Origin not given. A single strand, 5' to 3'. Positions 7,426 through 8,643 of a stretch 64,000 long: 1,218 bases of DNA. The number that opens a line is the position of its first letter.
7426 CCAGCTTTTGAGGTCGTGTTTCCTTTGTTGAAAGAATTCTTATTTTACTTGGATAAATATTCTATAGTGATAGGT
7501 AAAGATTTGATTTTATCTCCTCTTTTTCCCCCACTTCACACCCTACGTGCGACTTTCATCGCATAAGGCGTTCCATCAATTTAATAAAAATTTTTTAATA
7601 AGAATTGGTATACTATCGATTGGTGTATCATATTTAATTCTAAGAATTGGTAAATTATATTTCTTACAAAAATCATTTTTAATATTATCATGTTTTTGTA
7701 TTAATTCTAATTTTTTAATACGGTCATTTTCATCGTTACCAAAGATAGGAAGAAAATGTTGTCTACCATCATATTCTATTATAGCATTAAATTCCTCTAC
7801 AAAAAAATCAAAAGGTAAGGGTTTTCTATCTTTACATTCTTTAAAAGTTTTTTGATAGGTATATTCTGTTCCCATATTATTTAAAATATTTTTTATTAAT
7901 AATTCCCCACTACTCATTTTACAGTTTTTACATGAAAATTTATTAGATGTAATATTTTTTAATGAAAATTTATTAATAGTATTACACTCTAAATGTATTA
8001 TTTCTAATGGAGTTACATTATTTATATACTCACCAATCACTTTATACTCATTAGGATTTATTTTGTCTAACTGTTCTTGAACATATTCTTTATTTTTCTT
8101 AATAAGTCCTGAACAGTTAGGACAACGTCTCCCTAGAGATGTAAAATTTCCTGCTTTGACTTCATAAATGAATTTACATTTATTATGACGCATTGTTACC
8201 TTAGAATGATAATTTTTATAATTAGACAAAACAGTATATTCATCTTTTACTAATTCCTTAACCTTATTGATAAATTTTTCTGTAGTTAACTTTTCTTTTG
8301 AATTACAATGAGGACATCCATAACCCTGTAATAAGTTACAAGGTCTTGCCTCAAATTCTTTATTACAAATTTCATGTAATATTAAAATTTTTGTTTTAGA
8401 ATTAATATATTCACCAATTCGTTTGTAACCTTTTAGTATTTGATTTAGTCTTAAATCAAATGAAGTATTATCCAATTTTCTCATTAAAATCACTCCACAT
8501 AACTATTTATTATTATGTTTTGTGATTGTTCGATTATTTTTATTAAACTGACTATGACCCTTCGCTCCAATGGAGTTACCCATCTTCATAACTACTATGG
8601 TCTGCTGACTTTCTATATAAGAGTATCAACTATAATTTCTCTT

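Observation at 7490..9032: Second interruption of beta-prime by an intervening element of a different kind carrying a homing endonuclease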

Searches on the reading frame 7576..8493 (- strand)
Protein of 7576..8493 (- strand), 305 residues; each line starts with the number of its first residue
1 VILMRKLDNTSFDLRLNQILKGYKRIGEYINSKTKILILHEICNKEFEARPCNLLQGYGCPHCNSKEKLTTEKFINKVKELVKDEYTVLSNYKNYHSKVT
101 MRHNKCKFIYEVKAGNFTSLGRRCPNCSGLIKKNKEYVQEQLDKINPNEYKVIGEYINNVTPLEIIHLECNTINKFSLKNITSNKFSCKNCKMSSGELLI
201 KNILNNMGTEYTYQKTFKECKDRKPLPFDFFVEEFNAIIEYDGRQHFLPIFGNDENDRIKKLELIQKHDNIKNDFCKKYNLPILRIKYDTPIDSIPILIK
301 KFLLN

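Call 12: search_protein_families(library=pfam, proteins=[window:7576-8493:-], max_evalue=0.1)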
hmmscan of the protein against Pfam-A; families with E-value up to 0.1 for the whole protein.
window:7576-8493:- (305 aa): 9 families
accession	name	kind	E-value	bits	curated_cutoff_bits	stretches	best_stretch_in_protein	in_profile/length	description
PF13005.12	zf-IS66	-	2.7e-05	24.9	27.3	1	122-153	2-33/46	zinc-finger binding domain of transposase IS66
PF14311.12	DUF4379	-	0.00011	22.8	24.5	1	41-66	31-56/56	Probable Treble clef zinc finger domain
PF21817.3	CapR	-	0.00035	21.1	24.2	1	77-128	5-67/67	CapR homology domain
PF13192.12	Thioredoxin_3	-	0.0038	17.7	24.8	0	120-141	6-27/76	Thioredoxin domain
PF10881.14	DUF2726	-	0.012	15.8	24.7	1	235-289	71-111/126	Protein of unknown function (DUF2726)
PF25206.1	DUF7836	-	0.027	14.8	26.7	0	43-70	13-43/59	Domain of unknown function (DUF7836)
PF13528.12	Glyco_trans_1_3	-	0.032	13.9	25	1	174-265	45-133/322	Glycosyl transferase family 1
PF23783.1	Zn_ribbon_TiaS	-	0.033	14.4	27.3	0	56-71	18-33/41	TiaS C-terminal zinc ribbon domain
PF24682.1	OB_RRP5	-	0.095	12.9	27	0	65-90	10-35/90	RRP5 OB-fold domain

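Call 36: search_protein_families(library=phrogs, proteins=[window:7576-8484:-], max_evalue=0.001)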
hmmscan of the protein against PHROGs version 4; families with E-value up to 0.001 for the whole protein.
window:7576-8484:- (302 aa): 5 families
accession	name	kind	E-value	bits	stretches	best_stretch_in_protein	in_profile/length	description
phrog_559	-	DNA, RNA and nucleotide metabolism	1.5e-75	256.2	1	2-299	121-411/607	HNH endonuclease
phrog_681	-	DNA, RNA and nucleotide metabolism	1.5e-30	107.4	1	12-194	246-435/576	endonuclease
phrog_9084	-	DNA, RNA and nucleotide metabolism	7.3e-20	72.8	1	180-286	50-153/187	homing endonuclease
phrog_4538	-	unknown function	1.1e-18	68.4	1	165-282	203-314/447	-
phrog_7140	-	DNA, RNA and nucleotide metabolism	5.5e-13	49.4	1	129-300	61-229/423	intron encoded nuclease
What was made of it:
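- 7576..8484 (-): Homing endonuclease gene, 302 aa plus stop. It encodes three H..C..CxxC zinc modules (about 8433..7915) and a C-terminal Vsr/EDxHD-type nuclease (about 7911..7579). phrog_559 E 1.5e-75 (call 36).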

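Call 37: search_solved_structures(query=window:7576-8484:-, max_evalue=10, show_alignments=2)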
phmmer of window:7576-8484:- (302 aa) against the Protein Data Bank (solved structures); distinct sequences matched with E-value up to 10: 2.
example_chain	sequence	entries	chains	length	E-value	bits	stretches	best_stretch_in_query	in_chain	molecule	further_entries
5yrt_C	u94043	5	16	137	0.042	16.3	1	167-254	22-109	Diol dehydrase gamma subunit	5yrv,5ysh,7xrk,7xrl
1dio_G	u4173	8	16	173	0.074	15.5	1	167-253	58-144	PROTEIN (DIOL DEHYDRATASE) | PROPANEDIOL DEHYDRATASE | DIOL DEHYDRATASE gamma chain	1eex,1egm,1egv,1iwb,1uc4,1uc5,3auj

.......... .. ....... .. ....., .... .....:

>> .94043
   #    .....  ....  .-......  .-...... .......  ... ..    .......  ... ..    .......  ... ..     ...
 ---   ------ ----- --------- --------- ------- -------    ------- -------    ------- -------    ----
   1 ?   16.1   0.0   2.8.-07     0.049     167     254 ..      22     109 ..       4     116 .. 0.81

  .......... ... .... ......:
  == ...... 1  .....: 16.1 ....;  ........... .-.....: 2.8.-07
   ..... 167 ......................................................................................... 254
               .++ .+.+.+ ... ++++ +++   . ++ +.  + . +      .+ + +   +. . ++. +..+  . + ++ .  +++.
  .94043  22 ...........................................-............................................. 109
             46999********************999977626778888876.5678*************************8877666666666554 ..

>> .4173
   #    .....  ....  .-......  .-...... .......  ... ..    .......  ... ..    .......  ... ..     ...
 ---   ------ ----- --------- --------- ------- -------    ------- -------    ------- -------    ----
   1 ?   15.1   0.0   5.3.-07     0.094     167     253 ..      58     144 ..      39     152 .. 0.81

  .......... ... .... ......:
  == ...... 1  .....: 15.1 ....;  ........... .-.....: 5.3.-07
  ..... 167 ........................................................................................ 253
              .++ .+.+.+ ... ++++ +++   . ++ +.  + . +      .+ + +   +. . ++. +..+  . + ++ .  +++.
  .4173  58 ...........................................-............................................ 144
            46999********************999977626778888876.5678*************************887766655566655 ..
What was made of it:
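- Tried and rejected: PDB phmmer gave a spurious diol dehydratase match (call 37).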

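Call 39: find_homologous_proteins(query=window:7579-8484:-, max_evalue=0.00001)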
Query window:7579-8484:- (302 aa): 881 proteins with E <= 0.00001 among 2125 candidates; the best 120 are listed.
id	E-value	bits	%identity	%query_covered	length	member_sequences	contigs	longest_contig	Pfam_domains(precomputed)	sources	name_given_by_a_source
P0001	5.0e-200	681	100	100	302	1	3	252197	-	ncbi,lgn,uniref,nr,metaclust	ncbi:homing endonuclease [Bacillus phage AR9]|uniref:Homing endonuclease n=2 Tax=Bacillus phage PBS1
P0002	1.1e-107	378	61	99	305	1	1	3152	PF14311.13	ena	-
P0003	1.0e-103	365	58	99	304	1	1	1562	PF14311.13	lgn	-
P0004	7.8e-103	362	60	99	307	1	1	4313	PF14311.13,PF05265.21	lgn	-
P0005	8.0e-98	345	37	95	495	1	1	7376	PF14311.13,PF05265.21,PF21817.4,PF14163.12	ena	-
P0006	5.0e-93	330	38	93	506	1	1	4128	PF14319.12,PF14311.13,PF13005.13,PF27389.1,PF15777.11,PF21817.4,PF28084.1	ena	-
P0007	1.3e-90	322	33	93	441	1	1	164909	PF14311.13,PF05265.21,PF21817.4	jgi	jgi:hypothetical protein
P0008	4.1e-85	304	38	94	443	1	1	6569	PF14311.13,PF05265.21,PF21817.4,PF14163.12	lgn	-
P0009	6.5e-82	293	36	91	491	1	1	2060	PF14311.13,PF05265.21,PF21817.4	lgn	-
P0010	3.1e-80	288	50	95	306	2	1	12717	PF05265.21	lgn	-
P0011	1.6e-79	285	35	93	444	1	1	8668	PF14311.13,PF05265.21,PF13192.13,PF19208.7,PF21817.4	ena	-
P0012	1.2e-77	279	37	93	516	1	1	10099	PF14311.13,PF05265.21,PF27905.1,PF21817.4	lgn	-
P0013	7.3e-76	273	38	90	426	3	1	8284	PF14311.13,PF05265.21,PF21817.4,PF14163.12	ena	-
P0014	7.9e-76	273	49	98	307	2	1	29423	PF05265.21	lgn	-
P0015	1.2e-75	273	37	92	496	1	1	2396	PF14311.13,PF05265.21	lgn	-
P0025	2.6e-72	262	46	99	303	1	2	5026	PF05265.21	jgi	-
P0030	6.2e-69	251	48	98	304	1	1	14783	-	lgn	-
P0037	9.6e-66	240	46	93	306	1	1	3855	-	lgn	-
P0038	1.1e-65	240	44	98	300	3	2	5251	PF05265.21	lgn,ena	-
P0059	2.3e-58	216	36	98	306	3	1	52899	PF14311.13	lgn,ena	-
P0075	2.7e-56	209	43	88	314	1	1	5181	PF05265.21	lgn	-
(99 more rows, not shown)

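Call 41: find_encoding_contigs(protein=P0002, flank=3000, max_places=2)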
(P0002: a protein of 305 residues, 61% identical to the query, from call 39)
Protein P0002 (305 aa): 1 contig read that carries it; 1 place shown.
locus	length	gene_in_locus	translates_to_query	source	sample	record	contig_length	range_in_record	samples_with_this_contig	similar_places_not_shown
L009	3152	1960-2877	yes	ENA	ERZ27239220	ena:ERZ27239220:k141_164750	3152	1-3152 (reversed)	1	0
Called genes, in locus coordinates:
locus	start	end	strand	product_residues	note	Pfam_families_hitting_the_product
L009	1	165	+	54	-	?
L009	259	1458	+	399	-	-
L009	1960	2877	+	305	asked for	PF14311:DUF4379 (faint)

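Call 42: find_encoding_contigs(protein=P0004, flank=3000, max_places=2)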
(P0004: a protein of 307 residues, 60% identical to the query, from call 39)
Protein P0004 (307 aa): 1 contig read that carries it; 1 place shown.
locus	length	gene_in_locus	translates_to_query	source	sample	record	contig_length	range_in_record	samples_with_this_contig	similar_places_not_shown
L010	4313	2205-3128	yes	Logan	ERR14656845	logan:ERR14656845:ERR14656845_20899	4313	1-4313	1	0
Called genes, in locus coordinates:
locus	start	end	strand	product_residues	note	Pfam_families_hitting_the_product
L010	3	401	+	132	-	?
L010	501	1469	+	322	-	-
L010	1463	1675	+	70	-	-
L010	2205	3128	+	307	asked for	PF05265:DUF723 (faint), PF14311:DUF4379 (faint)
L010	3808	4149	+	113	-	-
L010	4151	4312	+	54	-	?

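Call 43: find_encoding_contigs(protein=P0010, flank=3000, max_places=2)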
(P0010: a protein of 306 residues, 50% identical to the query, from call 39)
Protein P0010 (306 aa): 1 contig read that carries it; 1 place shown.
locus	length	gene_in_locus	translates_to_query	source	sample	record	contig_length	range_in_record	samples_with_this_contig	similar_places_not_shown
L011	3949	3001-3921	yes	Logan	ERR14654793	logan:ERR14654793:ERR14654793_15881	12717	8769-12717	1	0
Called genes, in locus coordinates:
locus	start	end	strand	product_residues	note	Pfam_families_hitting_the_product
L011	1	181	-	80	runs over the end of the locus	PF00462:Glutaredoxin, PF05768:Glrx-like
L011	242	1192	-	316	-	-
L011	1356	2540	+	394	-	-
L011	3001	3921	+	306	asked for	PF05265:DUF723 (faint)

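Call 44: find_encoding_contigs(protein=P0014, flank=3000, max_places=2)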
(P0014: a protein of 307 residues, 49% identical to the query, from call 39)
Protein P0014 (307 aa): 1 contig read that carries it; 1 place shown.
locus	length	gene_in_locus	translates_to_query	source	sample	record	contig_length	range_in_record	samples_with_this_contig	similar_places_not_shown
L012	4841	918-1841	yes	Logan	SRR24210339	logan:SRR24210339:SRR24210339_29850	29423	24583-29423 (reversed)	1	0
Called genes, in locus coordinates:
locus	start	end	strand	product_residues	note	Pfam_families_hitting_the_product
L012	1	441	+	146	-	?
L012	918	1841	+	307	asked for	PF05265:DUF723 (faint)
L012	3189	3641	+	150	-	-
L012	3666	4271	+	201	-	PF01725:Ham1p_like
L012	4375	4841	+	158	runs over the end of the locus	-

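Call 45: find_encoding_contigs(protein=P0030, flank=3000, max_places=2)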
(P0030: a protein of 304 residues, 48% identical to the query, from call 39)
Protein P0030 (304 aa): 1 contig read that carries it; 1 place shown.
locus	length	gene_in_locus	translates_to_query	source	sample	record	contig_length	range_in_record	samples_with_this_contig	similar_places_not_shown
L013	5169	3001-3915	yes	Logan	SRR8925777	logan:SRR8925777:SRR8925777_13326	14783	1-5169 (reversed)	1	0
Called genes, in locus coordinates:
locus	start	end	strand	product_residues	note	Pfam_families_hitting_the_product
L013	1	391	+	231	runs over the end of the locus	-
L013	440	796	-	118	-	-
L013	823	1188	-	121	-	-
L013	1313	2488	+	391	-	-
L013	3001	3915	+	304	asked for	-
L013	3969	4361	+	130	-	-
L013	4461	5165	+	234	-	-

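Call 61: predict_structure(alignment_id=A1)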
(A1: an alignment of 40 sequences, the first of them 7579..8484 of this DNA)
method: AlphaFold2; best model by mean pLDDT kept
length: 302 residues; sequences in the alignment: 40
mean_pLDDT: 92.6   pTM: 0.53
mean pLDDT of the five models: 92.6, 92.4, 92.2, 92.0, 91.1
residues with pLDDT >= 90: 240; 70-90: 56; 50-70: 6; < 50: 0
segments of 3 or more residues with pLDDT < 50: none
pLDDT, mean of each block of 10 residues (from residue 1): 86 93 94 94 94 85 76 94 97 96 96 92 88 94 91 96 90 94 81 88 93 97 97 97 91 95 98 98 96 97 87
secondary structure, 60 per line:
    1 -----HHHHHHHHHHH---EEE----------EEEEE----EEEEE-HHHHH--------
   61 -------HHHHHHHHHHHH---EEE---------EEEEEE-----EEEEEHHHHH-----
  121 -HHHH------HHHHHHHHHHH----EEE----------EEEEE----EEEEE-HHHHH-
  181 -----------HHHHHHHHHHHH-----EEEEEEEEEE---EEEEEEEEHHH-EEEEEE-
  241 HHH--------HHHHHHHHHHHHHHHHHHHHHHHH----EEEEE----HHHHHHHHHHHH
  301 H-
elements in order: H6-16 E20-22 E33-37 E42-46 H48-52 H68-79 E83-85 E95-100 E106-110 H111-115 H122-125 H132-142 E147-149 E160-164 E169-173 H175-179 H192-203 E209-218 E222-229 E234-239 H252-275 E280-284 H289-301
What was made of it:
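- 7576..8484 (-): AF2 model with pLDDT 92.6 (call 61).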

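Call 63: fold_search(model_id=the predicted structure, library=pdb)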
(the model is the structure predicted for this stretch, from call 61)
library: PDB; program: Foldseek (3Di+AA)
matches with E <= 10: 488; with E <= 0.001: 0
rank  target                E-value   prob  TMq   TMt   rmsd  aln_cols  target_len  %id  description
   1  1vsr                  1.3e-03  1.00  0.28  0.55   4.3       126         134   13  VERY SHORT PATCH REPAIR (VSR) ENDONUCLEASE FROM ESCHERICHIA COLI (released 1999-10-27)
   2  6yxx_E2               1.4e-03  0.94  0.20  0.17  22.0       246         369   10  State A of the Trypanosoma brucei mitoribosomal large subunit assembly intermediate (released 2020-10-14)
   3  1cw0_A                1.5e-03  1.00  0.30  0.53   6.0       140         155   12  CRYSTAL STRUCTURE ANALYSIS OF VERY SHORT PATCH REPAIR (VSR) ENDONUCLEASE IN COMPLEX WITH A DUPLEX DNA (released 1999-12-12)
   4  9g6k_L9               1.1e-02  1.00  0.26  0.17   6.6       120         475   14  LSU structure derived from the LSU sample of the mitoribosome from T. gondii. (released 2024-12-11)
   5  7nvr_l                2.4e-02  0.20  0.17  0.13  15.7       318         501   11  Human Mediator with RNA Polymerase II Pre-initiation complex (released 2021-05-05)
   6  6p66_B                2.8e-02  0.28  0.19  0.13  27.3       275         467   10  The crystal structure of the XPB complex with Bax1 from Archaeoglobus fulgidus at 3.0 Angstrom resolution (released 2020-06-17)
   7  9i05_Xr               4.1e-02  0.94  0.21  0.16  12.2       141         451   11  Cryo-EM structure of the large subunit of the mitochondrial ribosome from Toxoplasma gondii (released 2025-06-11)
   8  7pub_DS               8.8e-02  0.33  0.14  0.18  14.5       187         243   11  Late assembly intermediate of the Trypanosoma brucei mitoribosomal small subunit (released 2022-05-04)
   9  4yy8_B                2.0e-01  0.07  0.08  0.07  21.8       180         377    8  Crystal Structure Analysis of Kelch protein from Plasmodium falciparum (released 2015-04-01)
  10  7ne5                  2.6e-01  0.04  0.09  0.05  21.5       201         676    9  catalytically non active S532A mutant of oligopeptidase B from S. proteomaculans with modified hinge region (released 2021-03-31)
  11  7ane_at               2.9e-01  0.25  0.14  0.20  13.2       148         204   14  Leishmania Major mitochondrial ribosome (released 2021-06-23)
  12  7ywp                  2.9e-01  0.04  0.09  0.05  21.5       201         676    9  Closed conformation of Oligopeptidase B from Serratia proteomaculans with covalently bound TCK (released 2023-02-22)
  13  4zgc_A                3.3e-01  0.06  0.08  0.07  21.8       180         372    8  Crystal Structure Analysis of Kelch protein (with disulfide bond) from Plasmodium falciparum (released 2015-06-10)
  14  1y88                  3.5e-01  0.41  0.18  0.27   8.1       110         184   12  Crystal Structure of Protein of Unknown Function AF1548 (released 2004-12-21)
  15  8x15_P                3.9e-01  0.03  0.10  0.07  18.3       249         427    9  Structure of nucleosome-bound SRCAP-C in the apo state (released 2024-03-06)
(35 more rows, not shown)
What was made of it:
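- On EDxHD/Vsr-like homing endonuclease: The top Foldseek hit is Vsr, at probability 1.0 (call 63).
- Tried and rejected: Foldseek was marginal at E 1.3e-3 (call 63).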

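Call 80: find_encoding_contigs(protein=P0025, flank=3000, max_places=1)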
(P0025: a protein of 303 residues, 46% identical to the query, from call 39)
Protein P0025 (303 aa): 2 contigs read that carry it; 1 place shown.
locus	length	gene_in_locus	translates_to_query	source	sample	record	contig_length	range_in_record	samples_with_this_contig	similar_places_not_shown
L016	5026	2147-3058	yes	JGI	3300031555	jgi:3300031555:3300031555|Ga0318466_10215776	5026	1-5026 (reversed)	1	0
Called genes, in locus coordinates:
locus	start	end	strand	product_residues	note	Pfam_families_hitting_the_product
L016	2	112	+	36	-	?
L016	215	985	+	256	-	-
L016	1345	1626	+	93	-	-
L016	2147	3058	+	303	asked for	PF05265:DUF723 (faint)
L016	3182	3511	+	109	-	-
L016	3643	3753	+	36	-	-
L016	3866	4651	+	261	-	-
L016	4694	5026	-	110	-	?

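Call 81: find_encoding_contigs(protein=P0038, flank=3000, max_places=1)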
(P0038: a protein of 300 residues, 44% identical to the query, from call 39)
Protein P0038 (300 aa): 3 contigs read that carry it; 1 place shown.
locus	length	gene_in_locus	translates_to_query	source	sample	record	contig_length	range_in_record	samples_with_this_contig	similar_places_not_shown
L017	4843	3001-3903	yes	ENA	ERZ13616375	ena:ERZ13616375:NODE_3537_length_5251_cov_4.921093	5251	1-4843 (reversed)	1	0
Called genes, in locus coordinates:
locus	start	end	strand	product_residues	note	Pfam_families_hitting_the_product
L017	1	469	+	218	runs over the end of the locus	-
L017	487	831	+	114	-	-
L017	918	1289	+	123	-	-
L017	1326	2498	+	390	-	-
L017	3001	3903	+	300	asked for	PF05265:DUF723 (faint)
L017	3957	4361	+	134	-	-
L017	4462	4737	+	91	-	-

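Call 82: find_encoding_contigs(protein=P0037, flank=3000, max_places=1)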
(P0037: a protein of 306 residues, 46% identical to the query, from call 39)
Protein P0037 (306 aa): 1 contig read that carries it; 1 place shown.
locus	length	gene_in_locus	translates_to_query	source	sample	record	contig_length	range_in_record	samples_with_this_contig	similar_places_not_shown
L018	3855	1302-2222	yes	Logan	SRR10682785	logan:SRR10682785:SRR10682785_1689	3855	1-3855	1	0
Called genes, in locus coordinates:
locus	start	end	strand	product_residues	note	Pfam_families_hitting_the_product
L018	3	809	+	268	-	?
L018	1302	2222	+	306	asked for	-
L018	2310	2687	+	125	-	-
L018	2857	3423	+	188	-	-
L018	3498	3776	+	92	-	-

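Call 83: find_encoding_contigs(protein=P0075, flank=3000, max_places=1)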
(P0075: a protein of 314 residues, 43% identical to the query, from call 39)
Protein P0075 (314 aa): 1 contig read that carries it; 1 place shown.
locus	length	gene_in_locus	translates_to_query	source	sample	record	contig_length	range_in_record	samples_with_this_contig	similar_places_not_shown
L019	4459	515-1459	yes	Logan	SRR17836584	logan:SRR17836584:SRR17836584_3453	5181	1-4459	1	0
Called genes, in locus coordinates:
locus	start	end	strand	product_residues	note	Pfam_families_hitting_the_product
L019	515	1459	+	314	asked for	PF05265:DUF723 (weak)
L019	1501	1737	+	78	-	-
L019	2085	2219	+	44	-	-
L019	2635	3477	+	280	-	-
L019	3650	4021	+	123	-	-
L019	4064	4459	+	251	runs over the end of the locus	-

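Call 84: find_encoding_contigs(protein=P0059, flank=3000, max_places=1)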
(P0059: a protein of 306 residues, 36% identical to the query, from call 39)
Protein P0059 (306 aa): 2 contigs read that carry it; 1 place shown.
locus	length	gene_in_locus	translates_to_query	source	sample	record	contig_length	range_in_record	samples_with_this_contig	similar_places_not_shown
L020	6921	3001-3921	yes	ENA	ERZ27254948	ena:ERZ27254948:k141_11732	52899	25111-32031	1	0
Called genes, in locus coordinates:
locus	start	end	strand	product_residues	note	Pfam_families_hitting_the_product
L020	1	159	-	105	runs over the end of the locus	-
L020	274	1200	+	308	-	PF05265:DUF723 (faint), PF21817:CapR (faint), PF14311:DUF4379 (faint)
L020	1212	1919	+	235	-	-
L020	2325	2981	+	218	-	-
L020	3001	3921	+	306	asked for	PF14311:DUF4379 (faint)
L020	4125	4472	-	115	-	-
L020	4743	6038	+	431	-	PF01155:HypA (faint), PF21817:CapR (faint), PF14311:DUF4379 (faint), PF09723:Zn_ribbon_8 (faint)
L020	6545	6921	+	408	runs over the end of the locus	-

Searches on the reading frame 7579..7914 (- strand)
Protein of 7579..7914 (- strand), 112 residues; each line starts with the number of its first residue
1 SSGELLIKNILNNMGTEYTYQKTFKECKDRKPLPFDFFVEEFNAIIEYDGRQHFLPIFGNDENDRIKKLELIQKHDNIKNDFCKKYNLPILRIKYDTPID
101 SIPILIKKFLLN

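Call 40: search_protein_families(library=pfam, proteins=[window:7579-7914:-], max_evalue=10)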
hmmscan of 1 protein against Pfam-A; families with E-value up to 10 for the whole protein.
seq(112 aa): 3 families
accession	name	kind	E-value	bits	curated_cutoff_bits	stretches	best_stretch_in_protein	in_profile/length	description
PF10881.14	DUF2726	-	0.0032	17.7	24.7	1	42-96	71-111/126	Protein of unknown function (DUF2726)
PF10896.13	DUF2714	-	0.0039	17.7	23.9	1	16-90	33-107/143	Protein of unknown function (DUF2714)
PF13528.12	Glyco_trans_1_3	-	0.13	11.8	25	1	6-73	70-134/322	Glycosyl transferase family 1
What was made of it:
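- On EDxHD/Vsr-like homing endonuclease: Sequence-only searches were below threshold (calls 12, 37, 40).
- Tried and rejected: Pfam gave only sub-threshold hits such as DUF2726 (calls 12, 40).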
